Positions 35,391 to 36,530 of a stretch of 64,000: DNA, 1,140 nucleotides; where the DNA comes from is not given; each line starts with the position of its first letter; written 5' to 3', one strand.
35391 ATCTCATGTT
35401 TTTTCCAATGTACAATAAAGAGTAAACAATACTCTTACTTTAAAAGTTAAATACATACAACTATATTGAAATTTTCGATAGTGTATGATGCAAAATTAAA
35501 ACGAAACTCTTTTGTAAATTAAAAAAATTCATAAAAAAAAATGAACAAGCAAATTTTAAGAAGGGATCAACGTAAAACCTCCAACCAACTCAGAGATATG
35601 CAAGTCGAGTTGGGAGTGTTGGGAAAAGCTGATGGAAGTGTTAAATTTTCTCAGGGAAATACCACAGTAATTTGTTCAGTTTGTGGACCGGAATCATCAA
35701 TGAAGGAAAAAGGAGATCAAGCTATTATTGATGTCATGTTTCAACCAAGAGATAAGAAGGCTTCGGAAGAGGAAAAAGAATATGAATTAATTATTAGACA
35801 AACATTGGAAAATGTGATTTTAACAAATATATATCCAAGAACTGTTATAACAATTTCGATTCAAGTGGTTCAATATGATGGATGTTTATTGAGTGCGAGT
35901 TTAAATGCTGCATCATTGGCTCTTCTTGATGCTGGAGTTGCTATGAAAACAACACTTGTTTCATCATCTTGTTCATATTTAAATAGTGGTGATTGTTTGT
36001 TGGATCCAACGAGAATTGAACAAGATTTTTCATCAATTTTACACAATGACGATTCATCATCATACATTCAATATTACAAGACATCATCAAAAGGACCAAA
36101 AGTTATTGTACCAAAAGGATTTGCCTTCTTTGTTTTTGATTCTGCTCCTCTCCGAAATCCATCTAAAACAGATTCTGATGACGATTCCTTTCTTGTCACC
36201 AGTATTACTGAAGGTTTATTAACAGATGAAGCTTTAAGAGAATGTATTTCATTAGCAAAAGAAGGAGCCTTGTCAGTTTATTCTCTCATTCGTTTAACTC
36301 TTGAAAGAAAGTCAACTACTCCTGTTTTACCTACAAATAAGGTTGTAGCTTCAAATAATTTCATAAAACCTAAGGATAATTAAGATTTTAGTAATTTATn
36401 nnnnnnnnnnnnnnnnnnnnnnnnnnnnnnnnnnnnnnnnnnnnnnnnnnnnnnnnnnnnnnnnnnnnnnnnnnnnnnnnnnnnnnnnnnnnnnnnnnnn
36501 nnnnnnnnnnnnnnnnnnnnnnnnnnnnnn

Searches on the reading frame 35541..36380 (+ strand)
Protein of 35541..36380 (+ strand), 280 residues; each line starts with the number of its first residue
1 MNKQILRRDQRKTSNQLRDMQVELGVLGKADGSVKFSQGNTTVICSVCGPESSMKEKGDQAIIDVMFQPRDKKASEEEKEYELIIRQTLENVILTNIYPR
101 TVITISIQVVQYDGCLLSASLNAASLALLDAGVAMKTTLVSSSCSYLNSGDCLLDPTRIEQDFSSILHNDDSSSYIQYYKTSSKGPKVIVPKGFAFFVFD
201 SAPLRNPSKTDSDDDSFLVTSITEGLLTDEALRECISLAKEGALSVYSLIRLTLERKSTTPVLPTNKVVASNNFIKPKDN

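Call 31: search_protein_families(library=pfam, proteins=[window:35541-36380:+], max_evalue=0.001)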
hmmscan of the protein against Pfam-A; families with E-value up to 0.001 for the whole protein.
window:35541-36380:+ (280 aa): 1 family
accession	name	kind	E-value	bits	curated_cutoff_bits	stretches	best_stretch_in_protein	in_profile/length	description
PF01138.27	RNase_PH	-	1.8e-30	106.4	25.5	1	16-133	1-129/130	3' exoribonuclease family, domain 1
